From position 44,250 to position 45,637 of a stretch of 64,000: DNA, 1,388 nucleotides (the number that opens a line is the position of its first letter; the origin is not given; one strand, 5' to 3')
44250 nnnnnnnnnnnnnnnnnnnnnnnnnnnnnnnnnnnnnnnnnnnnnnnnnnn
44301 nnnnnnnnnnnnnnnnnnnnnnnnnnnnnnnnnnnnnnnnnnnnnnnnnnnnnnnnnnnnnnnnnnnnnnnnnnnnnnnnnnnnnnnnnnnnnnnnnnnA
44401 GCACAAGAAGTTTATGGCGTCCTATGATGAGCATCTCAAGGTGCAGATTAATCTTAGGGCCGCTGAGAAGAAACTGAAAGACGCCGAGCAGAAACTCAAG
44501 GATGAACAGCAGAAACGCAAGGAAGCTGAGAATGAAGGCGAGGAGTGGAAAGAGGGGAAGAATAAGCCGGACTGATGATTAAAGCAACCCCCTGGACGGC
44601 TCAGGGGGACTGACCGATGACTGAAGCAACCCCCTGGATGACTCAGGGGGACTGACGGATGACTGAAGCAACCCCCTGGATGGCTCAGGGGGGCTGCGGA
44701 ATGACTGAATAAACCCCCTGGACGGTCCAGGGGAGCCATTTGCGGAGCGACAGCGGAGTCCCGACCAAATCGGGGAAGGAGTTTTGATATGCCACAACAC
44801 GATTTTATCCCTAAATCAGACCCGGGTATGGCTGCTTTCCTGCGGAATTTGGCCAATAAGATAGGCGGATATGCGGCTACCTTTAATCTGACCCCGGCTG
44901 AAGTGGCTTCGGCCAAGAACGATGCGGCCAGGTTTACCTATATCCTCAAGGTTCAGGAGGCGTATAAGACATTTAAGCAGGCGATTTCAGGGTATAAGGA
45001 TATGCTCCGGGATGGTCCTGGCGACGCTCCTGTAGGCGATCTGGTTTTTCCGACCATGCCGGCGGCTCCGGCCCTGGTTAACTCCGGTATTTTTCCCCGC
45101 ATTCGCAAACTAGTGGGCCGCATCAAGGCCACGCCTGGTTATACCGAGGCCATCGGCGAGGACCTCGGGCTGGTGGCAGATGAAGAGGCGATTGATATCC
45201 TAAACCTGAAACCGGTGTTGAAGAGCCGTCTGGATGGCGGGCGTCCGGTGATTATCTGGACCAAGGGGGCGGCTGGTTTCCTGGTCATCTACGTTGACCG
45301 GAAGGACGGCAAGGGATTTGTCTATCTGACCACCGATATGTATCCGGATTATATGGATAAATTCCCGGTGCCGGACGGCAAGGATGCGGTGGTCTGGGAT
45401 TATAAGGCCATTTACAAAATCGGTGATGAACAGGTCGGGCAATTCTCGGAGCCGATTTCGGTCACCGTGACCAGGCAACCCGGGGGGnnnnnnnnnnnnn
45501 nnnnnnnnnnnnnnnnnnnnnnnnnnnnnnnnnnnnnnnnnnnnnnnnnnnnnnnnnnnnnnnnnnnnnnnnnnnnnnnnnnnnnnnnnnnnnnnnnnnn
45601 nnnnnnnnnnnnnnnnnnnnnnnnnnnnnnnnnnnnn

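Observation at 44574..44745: Four tandem 42-bp hairpin units between two uncharacterised genes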

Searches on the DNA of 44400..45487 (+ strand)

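Call 24: search_rna_families(source=window, start=44400, end=44900, threshold=evalue, max_evalue=10)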
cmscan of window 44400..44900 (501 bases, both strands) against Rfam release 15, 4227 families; matches with E-value up to 10: 8.
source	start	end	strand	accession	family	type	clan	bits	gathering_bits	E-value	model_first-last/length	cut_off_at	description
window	44667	44737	-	RF01940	hvt-mir-H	Gene; miRNA;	-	23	96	0.01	1-64/64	no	hvt-mir-H9 microRNA precursor family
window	44410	44604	-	RF02091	DAOA-AS1_2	Gene; lncRNA;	-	18.3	43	0.047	1-205/205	no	DAOA antisense RNA 1 conserved region 2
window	44851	44879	+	RF01297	sR40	Gene; snRNA; snoRNA; CD-box;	-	14.6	50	2.3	1-61/61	no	Small nucleolar RNA sR40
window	44625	44698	-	RF03420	mir-1200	Gene; miRNA;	-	14.1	71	7.4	1-76/76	no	mir-1200 microRNA precursor family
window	44400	44424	+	RF00165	Corona_pk3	Cis-reg;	CL00117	13.7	35.6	4.5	37-61/61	5'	Coronavirus 3' UTR pseudoknot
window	44700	44732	-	RF02401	ClpQY_promoter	Cis-reg;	-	12.6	42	3.4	1-35/57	no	ClpQY promoter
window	44699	44752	+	RF01138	sR23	Gene; snRNA; snoRNA; CD-box;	-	10.4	45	5.1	1-54/54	no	Small nucleolar RNA sR23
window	44441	44507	+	RF01134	sR30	Gene; snRNA; snoRNA; CD-box;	-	9.5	38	9.4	1-57/57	no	Small nucleolar RNA sR30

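Call 82: search_rna_families(sources=[L136, L135, L138, L148, L167, L199, L197, L142, L146, L151, L184, L196, L193, L185, L145, L152, L153, L155, L216, L214], threshold=gathering)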
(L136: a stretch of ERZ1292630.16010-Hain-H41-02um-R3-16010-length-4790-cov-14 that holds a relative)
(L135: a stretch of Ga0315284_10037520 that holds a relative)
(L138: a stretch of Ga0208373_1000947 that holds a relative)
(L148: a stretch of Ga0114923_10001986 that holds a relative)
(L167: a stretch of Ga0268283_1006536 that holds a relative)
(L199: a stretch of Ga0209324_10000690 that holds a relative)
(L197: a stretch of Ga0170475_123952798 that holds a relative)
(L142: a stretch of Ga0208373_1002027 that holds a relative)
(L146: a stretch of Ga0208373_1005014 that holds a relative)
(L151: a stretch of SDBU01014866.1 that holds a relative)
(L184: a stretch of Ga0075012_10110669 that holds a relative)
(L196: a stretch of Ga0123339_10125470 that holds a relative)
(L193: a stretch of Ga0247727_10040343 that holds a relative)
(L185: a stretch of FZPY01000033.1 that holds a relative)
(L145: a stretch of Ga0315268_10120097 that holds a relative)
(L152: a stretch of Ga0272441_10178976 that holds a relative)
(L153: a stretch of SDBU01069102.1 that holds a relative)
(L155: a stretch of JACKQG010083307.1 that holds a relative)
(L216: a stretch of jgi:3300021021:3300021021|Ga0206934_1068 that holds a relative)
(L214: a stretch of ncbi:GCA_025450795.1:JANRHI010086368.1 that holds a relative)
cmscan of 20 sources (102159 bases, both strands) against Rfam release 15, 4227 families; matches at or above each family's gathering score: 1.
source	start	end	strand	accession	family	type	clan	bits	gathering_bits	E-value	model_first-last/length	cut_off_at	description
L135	3007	3080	-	RF00005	tRNA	Gene; tRNA;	CL00001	66.2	29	5.7e-12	1-71/71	no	tRNA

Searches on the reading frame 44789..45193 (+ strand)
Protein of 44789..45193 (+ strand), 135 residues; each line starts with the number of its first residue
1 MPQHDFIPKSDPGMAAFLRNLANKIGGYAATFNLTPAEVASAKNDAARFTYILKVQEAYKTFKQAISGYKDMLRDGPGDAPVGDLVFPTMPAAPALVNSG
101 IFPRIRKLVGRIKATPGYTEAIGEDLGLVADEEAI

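Call 106: search_solved_structures(query=A4, max_evalue=10)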
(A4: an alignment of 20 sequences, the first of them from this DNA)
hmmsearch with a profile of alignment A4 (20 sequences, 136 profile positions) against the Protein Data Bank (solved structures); distinct sequences matched with E-value up to 10: 3.
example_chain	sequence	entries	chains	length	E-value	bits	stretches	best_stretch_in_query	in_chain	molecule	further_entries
1q98_A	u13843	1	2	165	0.18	14.9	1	62-123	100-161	Thiol Peroxidase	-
9rvy_A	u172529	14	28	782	0.99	12.5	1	14-77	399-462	Protein bicaudal D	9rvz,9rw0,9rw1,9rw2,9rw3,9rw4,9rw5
5ijn_G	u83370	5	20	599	1.4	12.1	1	16-99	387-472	NUCLEAR PORE COMPLEX PROTEIN NUP58 | Nucleoporin p58/p45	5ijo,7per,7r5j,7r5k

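Call 108: predict_structure(alignment_id=A4)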
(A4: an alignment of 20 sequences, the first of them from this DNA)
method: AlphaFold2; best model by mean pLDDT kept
length: 135 residues; sequences in the alignment: 20
mean_pLDDT: 87.5   pTM: 0.74
mean pLDDT of the five models: 87.5, 87.3, 86.7, 85.5, 84.9
residues with pLDDT >= 90: 94; 70-90: 31; 50-70: 3; < 50: 7
segments of 3 or more residues with pLDDT < 50: 1-3, 132-135
pLDDT, mean of each block of 10 residues (from residue 1): 69 93 94 94 95 92 92 88 86 91 92 90 85 40
secondary structure, 60 per line:
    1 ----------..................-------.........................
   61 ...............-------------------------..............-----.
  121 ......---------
elements in order: H11-28 H36-75 H101-114 H120-126

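Call 110: fold_search(model_id=the predicted structure, library=pdb)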
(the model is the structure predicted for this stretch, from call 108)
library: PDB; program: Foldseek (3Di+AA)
matches with E <= 10: 4; with E <= 0.001: 0
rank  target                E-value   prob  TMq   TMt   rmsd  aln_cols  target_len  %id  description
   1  4hr1_A                2.7e+00  0.07  0.18  0.20  15.5       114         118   16  Structure of PAV1-137, a protein from the virus PAV1 that infects Pyrococcus abyssi. (released 2013-06-19)
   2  4adz_A                6.8e+00  0.09  0.31  0.44  14.5       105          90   11  Crystal Structure of the apo form of a Copper-sensitive operon Regulator (CsoR) protein from Streptomyces lividans (released 2012-04-25)
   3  2ehw_A                8.5e+00  0.25  0.41  0.48   2.5        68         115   19  Conserved hypothetical proteim (TTHB059) from Thermo thermophilus HB8 (released 2007-09-11)
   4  3umg_H                8.5e+00  0.04  0.18  0.11   6.6        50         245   22  Crystal Structure of the Defluorinating L-2-Haloacid Dehalogenase Rha0230 (released 2012-11-14)
